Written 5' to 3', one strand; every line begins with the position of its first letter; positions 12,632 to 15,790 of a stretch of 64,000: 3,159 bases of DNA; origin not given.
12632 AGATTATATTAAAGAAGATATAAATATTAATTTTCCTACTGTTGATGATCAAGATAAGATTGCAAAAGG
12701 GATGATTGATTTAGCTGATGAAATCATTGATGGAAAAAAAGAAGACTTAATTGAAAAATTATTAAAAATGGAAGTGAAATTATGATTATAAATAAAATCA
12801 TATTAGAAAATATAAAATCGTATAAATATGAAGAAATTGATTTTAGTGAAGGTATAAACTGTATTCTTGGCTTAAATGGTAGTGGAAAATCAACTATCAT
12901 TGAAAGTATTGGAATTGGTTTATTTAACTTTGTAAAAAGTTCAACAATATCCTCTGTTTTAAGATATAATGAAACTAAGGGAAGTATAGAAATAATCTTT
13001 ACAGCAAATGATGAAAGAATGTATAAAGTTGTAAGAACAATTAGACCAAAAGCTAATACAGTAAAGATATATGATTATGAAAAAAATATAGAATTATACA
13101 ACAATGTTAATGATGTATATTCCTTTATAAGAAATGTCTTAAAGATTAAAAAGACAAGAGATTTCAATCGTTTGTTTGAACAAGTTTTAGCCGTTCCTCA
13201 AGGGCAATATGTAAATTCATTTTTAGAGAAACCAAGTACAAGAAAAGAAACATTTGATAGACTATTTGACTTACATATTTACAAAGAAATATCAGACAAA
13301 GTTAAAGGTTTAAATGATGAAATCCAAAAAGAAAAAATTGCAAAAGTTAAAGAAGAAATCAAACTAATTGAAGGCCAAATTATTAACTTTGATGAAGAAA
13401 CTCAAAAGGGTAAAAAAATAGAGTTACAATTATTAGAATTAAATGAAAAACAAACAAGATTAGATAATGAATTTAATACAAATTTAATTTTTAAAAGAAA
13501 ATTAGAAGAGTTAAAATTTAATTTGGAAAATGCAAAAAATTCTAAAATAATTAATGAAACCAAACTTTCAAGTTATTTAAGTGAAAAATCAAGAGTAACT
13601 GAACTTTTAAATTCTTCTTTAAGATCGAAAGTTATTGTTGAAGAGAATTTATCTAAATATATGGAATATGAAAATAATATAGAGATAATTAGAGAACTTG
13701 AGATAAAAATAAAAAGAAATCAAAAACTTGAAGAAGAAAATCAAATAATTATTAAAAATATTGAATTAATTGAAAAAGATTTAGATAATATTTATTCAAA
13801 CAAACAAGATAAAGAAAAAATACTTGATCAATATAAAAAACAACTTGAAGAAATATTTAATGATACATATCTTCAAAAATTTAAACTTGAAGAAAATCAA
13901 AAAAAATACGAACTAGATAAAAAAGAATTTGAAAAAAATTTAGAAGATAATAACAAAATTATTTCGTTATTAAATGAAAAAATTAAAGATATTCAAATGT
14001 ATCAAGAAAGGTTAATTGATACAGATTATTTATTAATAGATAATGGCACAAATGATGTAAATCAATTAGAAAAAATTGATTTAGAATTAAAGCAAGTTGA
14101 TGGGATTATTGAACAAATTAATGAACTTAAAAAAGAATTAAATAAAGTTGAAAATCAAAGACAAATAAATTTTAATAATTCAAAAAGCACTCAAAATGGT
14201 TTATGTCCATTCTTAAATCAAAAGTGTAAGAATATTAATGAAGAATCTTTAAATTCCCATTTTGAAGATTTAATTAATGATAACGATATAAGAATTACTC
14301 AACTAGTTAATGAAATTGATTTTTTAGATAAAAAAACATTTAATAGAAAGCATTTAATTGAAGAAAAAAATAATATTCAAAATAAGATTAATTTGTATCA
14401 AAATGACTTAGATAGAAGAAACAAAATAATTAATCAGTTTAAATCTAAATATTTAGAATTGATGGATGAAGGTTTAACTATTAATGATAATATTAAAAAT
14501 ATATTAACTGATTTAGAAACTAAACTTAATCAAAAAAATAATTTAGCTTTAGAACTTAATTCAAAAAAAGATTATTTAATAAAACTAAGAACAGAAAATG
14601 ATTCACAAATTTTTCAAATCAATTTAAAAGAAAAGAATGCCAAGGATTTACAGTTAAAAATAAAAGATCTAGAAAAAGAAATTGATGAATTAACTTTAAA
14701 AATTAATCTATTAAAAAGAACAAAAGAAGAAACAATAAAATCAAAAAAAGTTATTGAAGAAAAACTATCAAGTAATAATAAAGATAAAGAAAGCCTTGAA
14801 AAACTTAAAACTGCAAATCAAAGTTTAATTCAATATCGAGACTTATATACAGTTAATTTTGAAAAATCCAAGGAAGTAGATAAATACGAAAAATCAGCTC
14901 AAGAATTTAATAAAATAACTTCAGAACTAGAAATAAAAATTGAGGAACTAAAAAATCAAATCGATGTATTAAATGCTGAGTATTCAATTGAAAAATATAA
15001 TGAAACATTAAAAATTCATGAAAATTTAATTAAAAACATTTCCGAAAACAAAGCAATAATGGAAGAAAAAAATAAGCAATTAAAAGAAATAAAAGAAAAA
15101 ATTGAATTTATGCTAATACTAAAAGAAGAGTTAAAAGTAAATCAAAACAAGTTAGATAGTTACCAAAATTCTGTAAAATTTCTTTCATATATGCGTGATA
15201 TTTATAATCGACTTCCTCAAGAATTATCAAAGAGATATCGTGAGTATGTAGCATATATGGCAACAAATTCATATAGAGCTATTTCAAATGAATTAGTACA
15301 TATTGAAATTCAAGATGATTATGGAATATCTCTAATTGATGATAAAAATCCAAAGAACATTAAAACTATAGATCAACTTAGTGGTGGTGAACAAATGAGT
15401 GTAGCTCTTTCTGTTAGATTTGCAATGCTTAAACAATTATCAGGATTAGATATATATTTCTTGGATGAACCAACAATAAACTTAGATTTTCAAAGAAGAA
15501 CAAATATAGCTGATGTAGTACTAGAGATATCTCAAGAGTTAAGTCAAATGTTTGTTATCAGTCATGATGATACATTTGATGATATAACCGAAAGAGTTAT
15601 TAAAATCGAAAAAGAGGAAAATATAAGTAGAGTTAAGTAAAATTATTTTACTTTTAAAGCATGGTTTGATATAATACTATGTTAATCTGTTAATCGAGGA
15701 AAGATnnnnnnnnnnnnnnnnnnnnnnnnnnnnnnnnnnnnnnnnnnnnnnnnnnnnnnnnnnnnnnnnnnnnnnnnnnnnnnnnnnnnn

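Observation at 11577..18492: SbcD-SbcC co-operonic with two tandem NrnA-like DHH phosphoesterases and SurE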

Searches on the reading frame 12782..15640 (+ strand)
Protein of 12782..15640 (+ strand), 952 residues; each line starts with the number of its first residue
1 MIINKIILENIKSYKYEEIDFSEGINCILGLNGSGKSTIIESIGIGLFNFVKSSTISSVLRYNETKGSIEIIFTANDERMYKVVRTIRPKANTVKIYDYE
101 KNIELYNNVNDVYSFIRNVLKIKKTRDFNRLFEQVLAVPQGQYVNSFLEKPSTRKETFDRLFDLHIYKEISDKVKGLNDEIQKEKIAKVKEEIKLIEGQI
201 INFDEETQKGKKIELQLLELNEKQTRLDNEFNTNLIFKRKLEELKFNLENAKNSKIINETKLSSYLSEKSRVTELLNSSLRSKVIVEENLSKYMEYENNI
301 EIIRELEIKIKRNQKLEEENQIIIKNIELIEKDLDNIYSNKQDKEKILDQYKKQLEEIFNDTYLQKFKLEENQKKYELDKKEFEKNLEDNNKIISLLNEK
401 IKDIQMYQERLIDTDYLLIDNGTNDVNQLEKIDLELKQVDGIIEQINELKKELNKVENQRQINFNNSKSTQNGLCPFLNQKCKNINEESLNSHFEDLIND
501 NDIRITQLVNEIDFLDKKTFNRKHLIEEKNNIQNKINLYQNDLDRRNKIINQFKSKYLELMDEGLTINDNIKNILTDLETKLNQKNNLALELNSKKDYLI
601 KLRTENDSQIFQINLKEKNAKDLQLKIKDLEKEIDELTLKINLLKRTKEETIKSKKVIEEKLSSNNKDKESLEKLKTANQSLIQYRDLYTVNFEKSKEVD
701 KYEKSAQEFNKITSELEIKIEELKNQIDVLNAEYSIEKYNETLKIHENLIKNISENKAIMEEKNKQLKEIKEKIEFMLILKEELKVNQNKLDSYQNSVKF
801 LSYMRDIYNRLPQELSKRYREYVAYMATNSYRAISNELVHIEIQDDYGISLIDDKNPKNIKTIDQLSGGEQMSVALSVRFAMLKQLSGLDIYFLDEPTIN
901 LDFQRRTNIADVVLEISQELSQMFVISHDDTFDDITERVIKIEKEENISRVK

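Call 3: search_protein_families(library=pfam, proteins=[window:12782-15640:+])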
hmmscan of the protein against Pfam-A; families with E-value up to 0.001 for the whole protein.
window:12782-15640:+ (952 aa): 4 families
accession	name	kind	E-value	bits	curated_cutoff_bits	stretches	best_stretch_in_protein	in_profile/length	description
PF13476.12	AAA_23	-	3.3e-19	70.7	27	1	5-199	1-199/201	AAA domain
PF02463.25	SMC_N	-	3.1e-11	43.6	40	1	3-87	2-103/220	RecF/RecN/SMC N terminal domain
PF13304.12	AAA_21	-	2.4e-06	28.2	27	1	713-932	55-302/304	AAA domain, putative AbiEii toxin, Type IV TA system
PF13555.12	AAA_29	-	0.00092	19.4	27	0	5-42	3-41/61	P-loop containing region of AAA domain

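Call 4: search_protein_families(library=ncbifam, proteins=[window:12782-15640:+])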
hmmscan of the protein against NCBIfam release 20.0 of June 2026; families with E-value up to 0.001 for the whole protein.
window:12782-15640:+ (952 aa): 30 families (the best 25 are shown)
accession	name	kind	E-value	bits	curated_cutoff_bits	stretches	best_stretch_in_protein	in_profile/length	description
NF003034.1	PRK03918.1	equivalog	4.9e-31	107.5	700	2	659-952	581-876/878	DNA double-strand break repair ATPase Rad50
NF002572.0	PRK02224.1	equivalog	1.7e-25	89.5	1087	2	1-594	1-565/888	DNA double-strand break repair ATPase Rad50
NF041034.1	Rad50_Sulf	equivalog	2.2e-25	88.7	1000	2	862-952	776-867/872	DNA double-strand break repair ATPase Rad50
NF002244.0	PRK01156.1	equivalog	5.2e-24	84.4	847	1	1-951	1-891/895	DNA double-strand break repair ATPase Rad50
NF041035.1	Rad50_Halo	equivalog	1.9e-23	82.8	1000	2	1-596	1-567/883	DNA double-strand break repair ATPase Rad50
TIGR00618.1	sbcc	subfamily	8.9e-19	66.9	478.5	2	1-240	1-249/1043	exonuclease subunit SbcC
NF045487.1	ASRP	equivalog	3.2e-16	59.1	300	3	17-272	8-237/593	archaea-specific SMC-related protein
TIGR02169.1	SMC_prok_A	equivalog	5.9e-11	40.8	729.4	2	3-44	2-44/1165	chromosome segregation protein SMC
TIGR00611.2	recf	equivalog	7.6e-10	38.5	172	1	3-101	1-106/339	DNA replication/repair protein RecF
NF010068.0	PRK13548.1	equivalog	8.8e-10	38.1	261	1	862-929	134-202/261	heme ABC transporter ATP-binding protein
NF045780.1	TrlF_fam_ATP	equivalog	6.4e-09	35.1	350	1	12-399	298-679/944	TrlF family AAA-like ATPase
NF040873.1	AztA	equivalog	1.3e-08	34.6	220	1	861-931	115-180/191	zinc ABC transporter ATP-binding protein AztA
NF007879.0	PRK10584.1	equivalog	1.6e-08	34.6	336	1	864-942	145-219/228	putative ABC transporter ATP-binding protein YbbA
TIGR02168.1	SMC_prok_B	equivalog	4.5e-07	28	567.35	0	848-928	1074-1152/1181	chromosome segregation protein SMC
TIGR01166.1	cbiO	subfamily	5.2e-07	29.3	211.8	1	861-929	123-186/190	cobalt ABC transporter, ATP-binding protein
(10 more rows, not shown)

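Call 10: search_protein_families(library=padloc, proteins=[window:12782-15640:+], max_evalue=0.01)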
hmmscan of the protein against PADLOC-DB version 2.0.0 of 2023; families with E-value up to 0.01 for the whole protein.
window:12782-15640:+ (952 aa): 13 families
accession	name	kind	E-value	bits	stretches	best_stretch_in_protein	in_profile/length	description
PDLC04135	mad3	-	4e-22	77.3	2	584-949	74-345/374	mads_3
PDLC03859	LmuB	-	2.6e-17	61.3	2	1-274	3-283/611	-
PDLC02980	AriA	-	6e-11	40.9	2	705-931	45-301/304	-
PDLC02747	PbeC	-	1.1e-10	39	1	654-933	364-632/632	PbeC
PDLC00271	PtuA1|PtuA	-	8.6e-09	33.4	1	1-57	1-57/421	AAA ATPase domain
PDLC03865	LmuB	-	3.9e-08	30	1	1-823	1-847/1007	-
PDLC00310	PtuA1|PtuA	-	5.5e-08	30.3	1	1-59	1-59/443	AAA ATPase domain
PDLC02979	AriA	-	7.3e-07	27.3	1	1-344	1-288/373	-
PDLC00269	PtuA1|PtuA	-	4.3e-06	24.2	1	1-89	1-101/446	AAA ATPase domain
PDLC02740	PbeC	-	0.0002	18.3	1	630-909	321-600/648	PbeC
PDLC02668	DndD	-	0.00052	17.1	1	1-48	1-55/659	DndD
PDLC02756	PbeC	-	0.0016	15.5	1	1-48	1-56/643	PbeC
PDLC00519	JetC1|JetC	-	0.0032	13.7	1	3-43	4-43/1097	DUF3584 domain; MukB-like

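Call 34: search_solved_structures(query=window:12782-15640:+, max_evalue=0.001)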
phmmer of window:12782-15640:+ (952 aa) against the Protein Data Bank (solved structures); distinct sequences matched with E-value up to 0.001: 46.
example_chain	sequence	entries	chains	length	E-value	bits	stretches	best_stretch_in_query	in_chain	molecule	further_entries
3aux_A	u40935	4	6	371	2.3e-27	99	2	761-952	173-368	DNA double-strand break repair rad50 ATPase | DNA double-strand break repair Rad50 ATPase,DNA double-strand break repair Rad50 ATPase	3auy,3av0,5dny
5f3w_B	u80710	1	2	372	1.1e-26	96.7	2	759-952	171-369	DNA double-strand break repair Rad50 ATPase,DNA double-strand break repair Rad50 ATPase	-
3qkt_A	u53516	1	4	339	2.2e-18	69.3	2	863-951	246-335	DNA double-strand break repair rad50 ATPase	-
4nck_A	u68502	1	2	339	4.7e-18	68.2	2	863-951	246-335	DNA double-strand break repair Rad50 ATPase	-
3qku_A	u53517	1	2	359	4.7e-18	68.2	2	863-951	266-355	DNA double-strand break repair rad50 ATPase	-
4nch_A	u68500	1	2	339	7.7e-18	67.5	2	863-951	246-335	DNA double-strand break repair Rad50 ATPase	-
4nci_A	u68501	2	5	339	1.3e-17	66.7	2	863-951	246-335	DNA double-strand break repair Rad50 ATPase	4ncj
3qf7_A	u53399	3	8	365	4.1e-14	55.2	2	792-942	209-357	Rad50 | Probable DNA double-strand break repair Rad50 ATPase,Probable DNA double-strand break repa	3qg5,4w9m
3tho_A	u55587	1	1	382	6e-12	48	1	6-193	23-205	Probable DNA double-strand break repair Rad50 ATPase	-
3j15_B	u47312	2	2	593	2.2e-10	42.9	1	861-941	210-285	ABC transporter ATP-binding protein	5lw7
3bk7_A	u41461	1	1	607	2.3e-10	42.7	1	861-941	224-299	ABC transporter ATP-binding protein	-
5yv5_A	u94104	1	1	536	2.5e-10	42.6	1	861-940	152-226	ATPase RIL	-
1yqt_A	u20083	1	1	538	2.5e-10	42.6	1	861-940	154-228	RNase l inhibitor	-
1f2t_B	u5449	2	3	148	7e-10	41.2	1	863-951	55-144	RAD50 ABC-ATPASE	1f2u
1ii8_B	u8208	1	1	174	8e-10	41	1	863-951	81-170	Rad50 ABC-ATPase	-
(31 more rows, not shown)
